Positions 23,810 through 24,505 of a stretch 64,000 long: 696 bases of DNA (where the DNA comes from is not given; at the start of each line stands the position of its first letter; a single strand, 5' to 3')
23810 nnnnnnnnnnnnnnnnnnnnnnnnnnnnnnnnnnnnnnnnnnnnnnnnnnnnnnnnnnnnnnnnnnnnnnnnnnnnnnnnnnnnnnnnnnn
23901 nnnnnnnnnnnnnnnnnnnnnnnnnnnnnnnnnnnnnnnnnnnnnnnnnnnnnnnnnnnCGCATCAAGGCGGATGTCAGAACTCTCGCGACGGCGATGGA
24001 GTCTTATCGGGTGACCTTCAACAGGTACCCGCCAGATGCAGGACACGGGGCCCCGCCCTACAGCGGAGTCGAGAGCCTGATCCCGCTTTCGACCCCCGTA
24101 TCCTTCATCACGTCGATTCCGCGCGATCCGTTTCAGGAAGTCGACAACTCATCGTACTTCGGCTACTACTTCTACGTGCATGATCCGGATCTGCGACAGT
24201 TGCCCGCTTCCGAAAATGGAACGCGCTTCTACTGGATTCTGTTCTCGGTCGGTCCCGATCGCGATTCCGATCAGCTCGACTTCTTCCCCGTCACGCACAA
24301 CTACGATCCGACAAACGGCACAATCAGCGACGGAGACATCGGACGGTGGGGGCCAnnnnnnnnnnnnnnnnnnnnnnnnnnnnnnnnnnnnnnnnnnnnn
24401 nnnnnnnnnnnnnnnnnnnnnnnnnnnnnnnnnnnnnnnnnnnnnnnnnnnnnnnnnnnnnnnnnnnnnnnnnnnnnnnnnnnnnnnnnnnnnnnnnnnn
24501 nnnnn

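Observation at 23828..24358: Second pseudopilin paralog in the opposite operon arm, with an N-terminus conserved despite many synonymous changes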

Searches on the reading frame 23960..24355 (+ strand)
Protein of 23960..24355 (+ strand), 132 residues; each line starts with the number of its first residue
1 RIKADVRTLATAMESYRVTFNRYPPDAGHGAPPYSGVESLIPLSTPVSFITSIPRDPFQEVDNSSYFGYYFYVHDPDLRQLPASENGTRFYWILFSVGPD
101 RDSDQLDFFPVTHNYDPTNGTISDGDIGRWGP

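Call 33: search_protein_representatives(protein=window:23960-24355:+)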
Query: 132 residues. Proteins with E-value up to 0.001 (for the whole library): 2205; up to 1e-10: 171; up to 1e-30: 2. The best 150 are listed.
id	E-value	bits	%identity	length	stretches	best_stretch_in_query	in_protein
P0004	1.5e-48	181.0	63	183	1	2-132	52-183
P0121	3.4e-31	124.7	48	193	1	1-132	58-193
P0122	2.9e-20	89.2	52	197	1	1-132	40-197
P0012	5.0e-20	88.5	47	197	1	1-132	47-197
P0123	3.9e-19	85.6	47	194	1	1-129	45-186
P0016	7.9e-19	84.6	45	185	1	1-132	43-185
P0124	2.0e-18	83.3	48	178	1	2-132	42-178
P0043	8.7e-17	78.0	49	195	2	1-60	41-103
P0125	2.3e-16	76.6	50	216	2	1-61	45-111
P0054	3.3e-16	76.1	43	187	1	1-132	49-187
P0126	5.4e-16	75.4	52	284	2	1-129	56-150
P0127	5.8e-16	75.3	46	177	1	1-132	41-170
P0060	5.8e-16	75.3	44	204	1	1-132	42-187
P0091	6.8e-16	75.1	54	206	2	1-73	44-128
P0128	8.0e-16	74.9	50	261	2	1-129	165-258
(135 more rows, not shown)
